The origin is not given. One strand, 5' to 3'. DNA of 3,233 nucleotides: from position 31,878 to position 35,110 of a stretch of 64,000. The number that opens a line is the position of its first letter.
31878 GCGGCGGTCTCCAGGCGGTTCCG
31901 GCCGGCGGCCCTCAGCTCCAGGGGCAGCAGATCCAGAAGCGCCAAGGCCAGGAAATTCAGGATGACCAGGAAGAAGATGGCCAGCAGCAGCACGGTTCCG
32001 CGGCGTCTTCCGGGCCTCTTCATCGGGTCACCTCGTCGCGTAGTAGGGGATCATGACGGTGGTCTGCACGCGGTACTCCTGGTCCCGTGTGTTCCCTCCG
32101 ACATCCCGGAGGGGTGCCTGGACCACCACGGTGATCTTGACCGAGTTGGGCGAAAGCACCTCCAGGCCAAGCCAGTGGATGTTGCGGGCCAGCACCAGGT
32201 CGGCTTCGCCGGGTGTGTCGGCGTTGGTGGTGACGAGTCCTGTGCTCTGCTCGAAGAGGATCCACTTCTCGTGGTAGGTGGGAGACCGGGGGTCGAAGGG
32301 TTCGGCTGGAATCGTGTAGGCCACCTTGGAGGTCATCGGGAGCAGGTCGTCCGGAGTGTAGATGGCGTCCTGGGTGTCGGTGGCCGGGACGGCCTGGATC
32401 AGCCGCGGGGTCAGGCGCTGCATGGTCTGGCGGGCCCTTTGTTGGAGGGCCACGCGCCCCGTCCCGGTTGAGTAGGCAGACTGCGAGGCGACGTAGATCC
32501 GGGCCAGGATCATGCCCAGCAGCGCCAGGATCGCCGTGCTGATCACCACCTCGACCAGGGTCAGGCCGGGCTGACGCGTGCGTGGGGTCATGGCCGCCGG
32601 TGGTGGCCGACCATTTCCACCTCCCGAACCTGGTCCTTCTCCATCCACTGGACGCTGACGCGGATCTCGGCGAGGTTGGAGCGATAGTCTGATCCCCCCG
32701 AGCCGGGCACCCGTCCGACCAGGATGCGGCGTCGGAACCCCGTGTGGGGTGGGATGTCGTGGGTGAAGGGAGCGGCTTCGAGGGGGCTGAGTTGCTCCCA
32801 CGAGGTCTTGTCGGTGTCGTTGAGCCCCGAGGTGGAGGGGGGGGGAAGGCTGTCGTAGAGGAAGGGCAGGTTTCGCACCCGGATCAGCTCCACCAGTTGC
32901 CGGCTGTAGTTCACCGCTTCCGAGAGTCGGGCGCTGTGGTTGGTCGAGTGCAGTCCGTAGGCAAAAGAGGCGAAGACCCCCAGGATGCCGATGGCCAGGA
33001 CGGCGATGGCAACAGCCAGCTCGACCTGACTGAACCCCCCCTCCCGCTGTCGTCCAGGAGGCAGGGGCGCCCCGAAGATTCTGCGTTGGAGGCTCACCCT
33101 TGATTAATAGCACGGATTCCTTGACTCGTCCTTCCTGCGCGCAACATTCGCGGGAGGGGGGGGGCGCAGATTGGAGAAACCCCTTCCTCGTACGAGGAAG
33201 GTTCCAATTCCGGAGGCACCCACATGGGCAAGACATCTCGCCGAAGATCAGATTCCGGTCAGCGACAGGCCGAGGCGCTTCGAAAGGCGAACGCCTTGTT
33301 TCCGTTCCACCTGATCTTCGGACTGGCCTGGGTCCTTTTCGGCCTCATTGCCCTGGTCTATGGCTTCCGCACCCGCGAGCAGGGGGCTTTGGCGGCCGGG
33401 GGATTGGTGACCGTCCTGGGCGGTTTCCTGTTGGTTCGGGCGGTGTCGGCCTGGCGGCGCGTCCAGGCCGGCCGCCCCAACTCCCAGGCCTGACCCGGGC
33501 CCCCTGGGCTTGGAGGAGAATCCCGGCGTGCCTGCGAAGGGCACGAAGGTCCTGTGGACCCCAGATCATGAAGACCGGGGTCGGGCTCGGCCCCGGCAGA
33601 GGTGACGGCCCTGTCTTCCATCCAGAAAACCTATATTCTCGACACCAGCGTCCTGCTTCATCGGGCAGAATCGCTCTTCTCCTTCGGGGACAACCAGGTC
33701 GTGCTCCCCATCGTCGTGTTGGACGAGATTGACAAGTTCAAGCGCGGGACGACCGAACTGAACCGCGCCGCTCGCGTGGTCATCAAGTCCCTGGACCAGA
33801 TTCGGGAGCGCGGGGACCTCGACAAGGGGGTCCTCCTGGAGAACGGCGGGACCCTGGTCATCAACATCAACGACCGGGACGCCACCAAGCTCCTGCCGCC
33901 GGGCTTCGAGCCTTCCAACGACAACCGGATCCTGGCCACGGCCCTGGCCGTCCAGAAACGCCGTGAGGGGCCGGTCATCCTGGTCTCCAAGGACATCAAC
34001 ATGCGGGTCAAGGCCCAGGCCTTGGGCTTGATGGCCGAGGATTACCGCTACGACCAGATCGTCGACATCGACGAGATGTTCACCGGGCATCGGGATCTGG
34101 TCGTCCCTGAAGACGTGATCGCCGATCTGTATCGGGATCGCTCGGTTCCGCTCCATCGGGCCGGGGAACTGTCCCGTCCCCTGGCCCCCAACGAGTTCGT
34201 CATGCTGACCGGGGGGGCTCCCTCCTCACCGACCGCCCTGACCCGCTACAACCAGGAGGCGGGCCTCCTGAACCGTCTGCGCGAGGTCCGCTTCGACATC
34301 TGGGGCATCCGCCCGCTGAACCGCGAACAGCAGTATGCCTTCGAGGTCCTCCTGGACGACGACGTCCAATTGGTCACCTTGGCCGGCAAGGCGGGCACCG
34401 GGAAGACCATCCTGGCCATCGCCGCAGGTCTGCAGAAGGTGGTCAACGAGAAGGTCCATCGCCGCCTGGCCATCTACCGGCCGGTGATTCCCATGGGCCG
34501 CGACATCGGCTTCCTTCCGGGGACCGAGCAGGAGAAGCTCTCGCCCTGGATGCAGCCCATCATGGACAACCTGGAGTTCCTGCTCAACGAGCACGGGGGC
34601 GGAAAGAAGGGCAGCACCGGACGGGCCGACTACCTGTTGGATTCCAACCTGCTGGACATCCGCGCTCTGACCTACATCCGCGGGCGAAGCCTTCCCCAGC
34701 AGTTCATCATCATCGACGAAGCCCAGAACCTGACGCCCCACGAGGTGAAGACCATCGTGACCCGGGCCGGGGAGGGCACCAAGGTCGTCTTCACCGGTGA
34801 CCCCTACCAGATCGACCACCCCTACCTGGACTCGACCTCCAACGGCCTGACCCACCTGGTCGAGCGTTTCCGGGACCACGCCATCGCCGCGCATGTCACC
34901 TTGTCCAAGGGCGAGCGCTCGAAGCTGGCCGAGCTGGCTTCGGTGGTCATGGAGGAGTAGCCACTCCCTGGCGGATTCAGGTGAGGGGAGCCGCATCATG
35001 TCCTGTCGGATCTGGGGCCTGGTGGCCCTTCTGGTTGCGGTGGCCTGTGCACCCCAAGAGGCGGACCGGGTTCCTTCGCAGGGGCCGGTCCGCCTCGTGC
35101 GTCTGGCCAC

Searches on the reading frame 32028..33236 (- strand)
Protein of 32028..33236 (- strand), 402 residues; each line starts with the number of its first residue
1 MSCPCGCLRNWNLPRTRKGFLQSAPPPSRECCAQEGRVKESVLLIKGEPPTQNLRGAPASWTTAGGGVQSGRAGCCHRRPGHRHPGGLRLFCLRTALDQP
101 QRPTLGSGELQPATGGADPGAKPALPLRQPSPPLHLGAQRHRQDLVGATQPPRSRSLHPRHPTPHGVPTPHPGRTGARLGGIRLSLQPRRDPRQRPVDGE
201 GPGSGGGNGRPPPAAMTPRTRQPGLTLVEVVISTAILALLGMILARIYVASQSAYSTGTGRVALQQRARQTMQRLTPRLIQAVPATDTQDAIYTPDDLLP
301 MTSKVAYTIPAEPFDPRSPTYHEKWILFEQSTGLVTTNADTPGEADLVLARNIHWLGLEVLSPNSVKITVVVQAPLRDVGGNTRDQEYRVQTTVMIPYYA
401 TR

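Call 69: search_protein_families(library=pfam, proteins=[window:32028-33236:-], max_evalue=0.0001)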
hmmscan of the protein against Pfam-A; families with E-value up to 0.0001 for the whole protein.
window:32028-33236:- (402 aa): 1 family
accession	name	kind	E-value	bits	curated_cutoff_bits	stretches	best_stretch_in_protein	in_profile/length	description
PF07963.17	N_methyl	-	8.7e-05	22.4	21.2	0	220-244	2-26/27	Prokaryotic N-terminal methylation motif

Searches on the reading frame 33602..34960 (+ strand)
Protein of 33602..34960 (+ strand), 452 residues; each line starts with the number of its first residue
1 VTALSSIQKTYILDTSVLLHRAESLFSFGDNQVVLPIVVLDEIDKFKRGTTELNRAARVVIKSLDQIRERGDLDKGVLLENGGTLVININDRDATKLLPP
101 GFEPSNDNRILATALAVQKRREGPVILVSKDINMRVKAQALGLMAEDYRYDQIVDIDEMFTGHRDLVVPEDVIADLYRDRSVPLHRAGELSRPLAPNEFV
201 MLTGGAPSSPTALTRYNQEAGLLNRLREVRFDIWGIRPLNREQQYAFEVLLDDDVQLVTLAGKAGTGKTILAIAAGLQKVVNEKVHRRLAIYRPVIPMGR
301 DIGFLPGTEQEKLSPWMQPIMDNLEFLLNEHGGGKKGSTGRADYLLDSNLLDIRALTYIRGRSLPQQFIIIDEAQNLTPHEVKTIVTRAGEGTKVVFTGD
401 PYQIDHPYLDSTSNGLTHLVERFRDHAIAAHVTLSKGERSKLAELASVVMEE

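Call 64: search_protein_families(library=pfam, proteins=[window:33602-34960:+], max_evalue=0.0001)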
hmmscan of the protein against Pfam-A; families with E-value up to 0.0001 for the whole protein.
window:33602-34960:+ (452 aa): 6 families
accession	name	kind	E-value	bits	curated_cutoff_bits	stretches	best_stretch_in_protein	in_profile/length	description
PF02562.22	PhoH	-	2.6e-49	168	27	1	236-437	2-189/205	PhoH-like protein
PF13638.12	PIN_4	-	1.4e-32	113.2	21.9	1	11-149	1-132/132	PIN domain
PF13604.12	AAA_30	-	1.5e-10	41.6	27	0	364-405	87-129/191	AAA domain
PF13401.12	AAA_22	-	1.1e-05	26.2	27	0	256-403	6-125/130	AAA domain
PF13245.12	AAA_19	-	6.3e-05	23.6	25.1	0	360-404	85-129/134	AAA domain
PF01443.25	Viral_helicase1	-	9.6e-05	22.7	21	0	366-439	60-138/228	Viral superfamily 1 RNA helicase core domain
